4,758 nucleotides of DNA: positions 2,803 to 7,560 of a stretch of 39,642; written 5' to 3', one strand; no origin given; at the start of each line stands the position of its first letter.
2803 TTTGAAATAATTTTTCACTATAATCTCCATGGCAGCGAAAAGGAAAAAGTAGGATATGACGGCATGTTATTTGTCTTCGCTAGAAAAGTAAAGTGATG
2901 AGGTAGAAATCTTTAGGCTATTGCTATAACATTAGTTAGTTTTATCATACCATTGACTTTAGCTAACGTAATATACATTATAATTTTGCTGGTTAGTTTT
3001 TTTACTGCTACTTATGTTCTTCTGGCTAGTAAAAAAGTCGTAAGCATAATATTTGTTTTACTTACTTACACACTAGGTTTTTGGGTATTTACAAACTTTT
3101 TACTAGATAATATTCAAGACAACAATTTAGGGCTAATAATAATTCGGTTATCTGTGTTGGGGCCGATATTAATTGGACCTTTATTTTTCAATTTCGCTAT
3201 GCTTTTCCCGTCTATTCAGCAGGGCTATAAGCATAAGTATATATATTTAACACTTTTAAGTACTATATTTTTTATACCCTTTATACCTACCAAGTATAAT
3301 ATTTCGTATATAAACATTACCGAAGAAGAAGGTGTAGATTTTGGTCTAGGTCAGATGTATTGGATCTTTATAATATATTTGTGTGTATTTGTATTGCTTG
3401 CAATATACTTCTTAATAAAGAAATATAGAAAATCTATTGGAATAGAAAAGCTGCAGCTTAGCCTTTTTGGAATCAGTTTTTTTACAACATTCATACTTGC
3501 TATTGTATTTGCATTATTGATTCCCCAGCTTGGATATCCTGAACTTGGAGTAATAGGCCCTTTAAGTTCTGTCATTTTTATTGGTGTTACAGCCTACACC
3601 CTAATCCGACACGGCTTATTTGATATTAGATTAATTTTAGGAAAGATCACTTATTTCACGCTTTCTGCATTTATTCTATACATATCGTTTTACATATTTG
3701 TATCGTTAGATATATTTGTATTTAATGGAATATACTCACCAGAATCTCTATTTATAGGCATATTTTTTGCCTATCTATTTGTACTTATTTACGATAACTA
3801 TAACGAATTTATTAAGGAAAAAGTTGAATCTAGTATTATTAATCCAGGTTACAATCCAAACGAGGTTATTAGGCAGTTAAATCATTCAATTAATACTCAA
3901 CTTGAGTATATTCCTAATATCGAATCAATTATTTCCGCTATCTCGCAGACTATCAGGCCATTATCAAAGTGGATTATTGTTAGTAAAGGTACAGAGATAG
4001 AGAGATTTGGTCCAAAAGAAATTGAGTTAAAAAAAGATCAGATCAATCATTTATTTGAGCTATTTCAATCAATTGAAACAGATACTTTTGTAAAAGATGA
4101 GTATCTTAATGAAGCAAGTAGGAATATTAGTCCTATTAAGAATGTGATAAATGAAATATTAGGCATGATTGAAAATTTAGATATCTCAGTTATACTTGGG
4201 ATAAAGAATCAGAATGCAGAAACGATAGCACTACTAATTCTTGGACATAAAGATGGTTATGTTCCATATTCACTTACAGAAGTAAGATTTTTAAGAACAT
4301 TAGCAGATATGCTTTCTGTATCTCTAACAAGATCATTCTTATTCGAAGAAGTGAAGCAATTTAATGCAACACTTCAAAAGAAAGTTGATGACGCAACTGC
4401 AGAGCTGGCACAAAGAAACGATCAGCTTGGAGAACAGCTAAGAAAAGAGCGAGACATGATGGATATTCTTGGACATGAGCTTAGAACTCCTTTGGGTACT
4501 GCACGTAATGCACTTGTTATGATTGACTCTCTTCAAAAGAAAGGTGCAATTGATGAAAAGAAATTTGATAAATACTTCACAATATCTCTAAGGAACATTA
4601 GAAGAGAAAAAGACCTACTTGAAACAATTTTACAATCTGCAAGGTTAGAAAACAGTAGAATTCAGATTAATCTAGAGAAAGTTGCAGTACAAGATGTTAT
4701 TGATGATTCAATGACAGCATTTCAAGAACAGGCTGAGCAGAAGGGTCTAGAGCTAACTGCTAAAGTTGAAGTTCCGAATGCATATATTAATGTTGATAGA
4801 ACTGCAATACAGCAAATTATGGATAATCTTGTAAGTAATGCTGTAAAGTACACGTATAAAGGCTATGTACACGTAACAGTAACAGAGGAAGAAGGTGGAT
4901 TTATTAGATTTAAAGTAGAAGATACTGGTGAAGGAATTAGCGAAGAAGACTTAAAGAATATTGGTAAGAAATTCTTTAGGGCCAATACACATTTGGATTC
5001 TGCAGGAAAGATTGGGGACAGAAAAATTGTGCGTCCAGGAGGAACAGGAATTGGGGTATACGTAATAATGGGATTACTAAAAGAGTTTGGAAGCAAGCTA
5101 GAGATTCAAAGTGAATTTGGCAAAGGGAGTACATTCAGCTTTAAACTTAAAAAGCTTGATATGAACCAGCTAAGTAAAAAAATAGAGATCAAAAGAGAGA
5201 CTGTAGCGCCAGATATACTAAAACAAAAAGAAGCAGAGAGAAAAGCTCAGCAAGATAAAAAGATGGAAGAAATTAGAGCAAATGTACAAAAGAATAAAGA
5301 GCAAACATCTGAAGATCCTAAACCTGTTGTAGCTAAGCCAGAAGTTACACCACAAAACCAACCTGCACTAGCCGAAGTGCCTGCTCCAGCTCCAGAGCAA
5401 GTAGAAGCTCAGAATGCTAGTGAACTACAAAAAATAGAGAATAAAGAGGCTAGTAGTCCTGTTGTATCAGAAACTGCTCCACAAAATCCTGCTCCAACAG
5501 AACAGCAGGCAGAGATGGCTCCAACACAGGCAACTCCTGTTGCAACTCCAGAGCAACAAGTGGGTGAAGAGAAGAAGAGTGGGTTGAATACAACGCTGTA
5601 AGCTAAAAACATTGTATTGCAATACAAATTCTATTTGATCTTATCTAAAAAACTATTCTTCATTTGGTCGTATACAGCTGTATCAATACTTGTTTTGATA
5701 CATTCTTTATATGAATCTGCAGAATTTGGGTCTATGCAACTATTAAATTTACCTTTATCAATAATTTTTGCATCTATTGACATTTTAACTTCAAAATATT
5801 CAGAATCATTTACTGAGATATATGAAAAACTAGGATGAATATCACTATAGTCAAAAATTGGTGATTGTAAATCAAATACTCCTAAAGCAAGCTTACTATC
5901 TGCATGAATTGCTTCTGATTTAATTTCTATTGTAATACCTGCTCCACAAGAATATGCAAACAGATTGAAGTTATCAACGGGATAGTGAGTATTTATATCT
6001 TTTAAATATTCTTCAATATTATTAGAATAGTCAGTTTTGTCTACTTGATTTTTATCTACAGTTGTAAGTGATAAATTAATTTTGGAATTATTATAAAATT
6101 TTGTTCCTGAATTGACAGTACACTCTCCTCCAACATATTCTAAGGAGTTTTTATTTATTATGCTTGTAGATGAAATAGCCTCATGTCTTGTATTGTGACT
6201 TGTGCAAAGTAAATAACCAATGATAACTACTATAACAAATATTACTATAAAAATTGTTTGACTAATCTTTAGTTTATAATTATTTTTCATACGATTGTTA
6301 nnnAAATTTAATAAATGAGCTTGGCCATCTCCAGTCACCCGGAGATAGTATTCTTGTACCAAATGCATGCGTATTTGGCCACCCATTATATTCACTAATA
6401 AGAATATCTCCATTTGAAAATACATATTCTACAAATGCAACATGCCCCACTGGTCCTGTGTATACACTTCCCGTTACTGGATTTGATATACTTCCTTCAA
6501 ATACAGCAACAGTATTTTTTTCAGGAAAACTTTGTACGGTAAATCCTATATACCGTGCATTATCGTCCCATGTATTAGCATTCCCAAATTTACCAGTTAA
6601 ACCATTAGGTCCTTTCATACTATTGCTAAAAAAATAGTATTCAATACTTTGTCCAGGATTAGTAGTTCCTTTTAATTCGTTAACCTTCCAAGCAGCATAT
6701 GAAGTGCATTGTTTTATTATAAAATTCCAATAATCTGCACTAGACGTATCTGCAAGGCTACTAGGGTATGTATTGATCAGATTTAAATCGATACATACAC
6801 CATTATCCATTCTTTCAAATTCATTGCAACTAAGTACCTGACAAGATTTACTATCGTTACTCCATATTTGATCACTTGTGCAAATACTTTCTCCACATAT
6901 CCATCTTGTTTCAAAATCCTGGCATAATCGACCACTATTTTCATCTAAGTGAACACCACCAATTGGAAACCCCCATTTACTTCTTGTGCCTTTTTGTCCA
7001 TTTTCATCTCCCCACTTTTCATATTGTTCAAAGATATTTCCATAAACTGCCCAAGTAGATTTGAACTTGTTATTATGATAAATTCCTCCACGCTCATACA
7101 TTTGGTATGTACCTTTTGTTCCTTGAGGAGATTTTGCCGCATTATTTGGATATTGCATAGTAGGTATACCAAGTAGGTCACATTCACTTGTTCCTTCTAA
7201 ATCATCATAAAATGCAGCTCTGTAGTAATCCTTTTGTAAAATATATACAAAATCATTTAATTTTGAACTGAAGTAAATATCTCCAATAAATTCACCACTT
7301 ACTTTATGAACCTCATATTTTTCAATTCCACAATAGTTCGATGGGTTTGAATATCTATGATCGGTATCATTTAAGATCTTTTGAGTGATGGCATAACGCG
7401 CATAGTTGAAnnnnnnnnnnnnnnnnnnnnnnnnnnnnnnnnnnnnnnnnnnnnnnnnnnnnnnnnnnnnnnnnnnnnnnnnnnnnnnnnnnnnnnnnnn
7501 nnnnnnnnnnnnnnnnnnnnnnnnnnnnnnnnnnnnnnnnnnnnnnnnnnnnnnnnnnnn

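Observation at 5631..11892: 1863-aa secreted protein fusing adhesin-like repeats with two different cell-wall hydrolase domains (M23 + CHAP), followed by a small anchored protein (immunity candidate)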

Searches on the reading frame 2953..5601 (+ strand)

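Call 8: search_protein_families(library=pfam, proteins=[window:2953-5601:+], max_evalue=0.001)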
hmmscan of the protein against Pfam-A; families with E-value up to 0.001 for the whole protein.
window:2953-5601:+ (882 aa): 4 families
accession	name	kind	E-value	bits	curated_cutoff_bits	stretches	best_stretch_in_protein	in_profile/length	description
PF02518.31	HATPase_c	-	1.1e-22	80.9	26.4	1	615-734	2-109/111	Histidine kinase-, DNA gyrase B-, and HSP90-like ATPase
PF16927.11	HisKA_7TM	-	7.9e-09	36.1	28.6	1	8-225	2-222/224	N-terminal 7TM region of histidine kinase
PF00512.31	HisKA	-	8.5e-06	26.2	26.9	1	500-567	3-65/66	His Kinase A (phospho-acceptor) domain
PF13589.12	HATPase_c_3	-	0.00068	20.1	25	0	578-680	6-62/137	Histidine kinase-, DNA gyrase B-, and HSP90-like ATPase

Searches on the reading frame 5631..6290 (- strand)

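Call 6: search_protein_families(library=pfam, proteins=[window:5631-6290:-], max_evalue=0.1)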
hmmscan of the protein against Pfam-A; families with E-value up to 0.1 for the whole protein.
window:5631-6290:- (219 aa): 3 families
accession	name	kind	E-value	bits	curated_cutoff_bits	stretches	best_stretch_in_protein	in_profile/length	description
PF07403.16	DUF1505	-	0.029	15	25.4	1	11-91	4-83/114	Protein of unknown function (DUF1505)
PF22314.2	NPC1_MLD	-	0.03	14.5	27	1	55-118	86-145/216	NPC1, middle luminal domain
PF05903.20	Peptidase_C97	-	0.086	13.1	29.2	0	42-115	36-110/151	PPPDE putative peptidase domain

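Call 7: search_protein_families(library=ncbifam, proteins=[window:5631-6290:-], max_evalue=0.1)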
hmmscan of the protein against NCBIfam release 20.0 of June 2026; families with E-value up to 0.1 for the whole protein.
window:5631-6290:- (219 aa): 1 family
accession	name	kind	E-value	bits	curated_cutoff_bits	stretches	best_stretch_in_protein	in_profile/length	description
NF047583.1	LIC10604_fam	equivalog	0.085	12.4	200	0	9-43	6-40/161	LIC10604 family protein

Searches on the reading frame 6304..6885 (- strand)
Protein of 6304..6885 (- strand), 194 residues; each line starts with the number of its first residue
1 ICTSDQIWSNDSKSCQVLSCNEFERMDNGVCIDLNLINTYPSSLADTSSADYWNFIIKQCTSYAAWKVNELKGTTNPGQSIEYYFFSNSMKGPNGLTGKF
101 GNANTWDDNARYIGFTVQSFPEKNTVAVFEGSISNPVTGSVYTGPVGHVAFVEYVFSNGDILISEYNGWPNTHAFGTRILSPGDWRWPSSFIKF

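Call 49: search_protein_families(library=pfam, max_evalue=0.01, proteins=[window:6304-6885:-])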
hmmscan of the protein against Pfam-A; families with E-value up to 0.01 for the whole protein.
seq(194 aa): 1 family
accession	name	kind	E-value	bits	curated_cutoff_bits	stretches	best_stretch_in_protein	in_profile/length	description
PF05257.22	CHAP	-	1.4e-13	51.5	26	1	52-167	3-81/81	CHAP domain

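Call 62: search_solved_structures(query=window:6304-6885:-, max_evalue=0.01, show_alignments=2)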
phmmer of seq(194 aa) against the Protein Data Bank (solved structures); distinct sequences matched with E-value up to 0.01: 5.
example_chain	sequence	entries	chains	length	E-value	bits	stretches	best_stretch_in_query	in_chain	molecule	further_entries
5t1q_A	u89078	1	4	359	3.5e-07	33.2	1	81-167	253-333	N-acetylmuramoyl-L-alanine amidase domain-containing protein SAOUHSC_02979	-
2lrj_A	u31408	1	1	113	1.2e-06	31.5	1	91-181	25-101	Staphyloxanthin biosynthesis protein, putative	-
2k3a_A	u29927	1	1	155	0.00014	24.7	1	92-184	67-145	CHAP domain protein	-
9eum_A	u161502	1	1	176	0.00082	22.2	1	85-180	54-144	Peptidase C51 domain-containing protein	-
9euf_E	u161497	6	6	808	0.0087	18.8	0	86-180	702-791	Peptidase C51 domain-containing protein | ORF56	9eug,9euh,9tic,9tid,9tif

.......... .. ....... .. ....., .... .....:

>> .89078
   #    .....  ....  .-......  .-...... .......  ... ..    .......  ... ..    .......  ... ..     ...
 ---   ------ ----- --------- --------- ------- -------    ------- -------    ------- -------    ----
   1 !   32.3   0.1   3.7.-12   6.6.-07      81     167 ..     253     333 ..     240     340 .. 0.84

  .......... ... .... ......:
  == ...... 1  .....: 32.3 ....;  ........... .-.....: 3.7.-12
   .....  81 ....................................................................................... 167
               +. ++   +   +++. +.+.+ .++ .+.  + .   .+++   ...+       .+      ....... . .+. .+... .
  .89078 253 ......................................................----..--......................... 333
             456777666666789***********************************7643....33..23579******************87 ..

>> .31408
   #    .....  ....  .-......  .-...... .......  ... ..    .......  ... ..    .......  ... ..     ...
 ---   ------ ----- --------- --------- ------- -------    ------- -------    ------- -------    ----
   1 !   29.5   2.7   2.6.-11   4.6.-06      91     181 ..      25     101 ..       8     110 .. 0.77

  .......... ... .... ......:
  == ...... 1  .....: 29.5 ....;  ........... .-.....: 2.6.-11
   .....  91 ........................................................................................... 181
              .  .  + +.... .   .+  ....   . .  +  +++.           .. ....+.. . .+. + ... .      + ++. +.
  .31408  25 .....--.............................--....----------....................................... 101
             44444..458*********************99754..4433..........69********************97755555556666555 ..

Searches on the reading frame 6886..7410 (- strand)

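Call 91: search_protein_families(library=pfam, max_evalue=5, proteins=[window:6886-7410:-])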
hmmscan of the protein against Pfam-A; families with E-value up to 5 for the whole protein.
window:6886-7410:- (175 aa): 1 family
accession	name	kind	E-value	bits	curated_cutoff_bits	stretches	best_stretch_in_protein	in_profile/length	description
PF08310.17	LGFP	-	2.8e-05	24.8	22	1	87-138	3-53/53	LGFP repeat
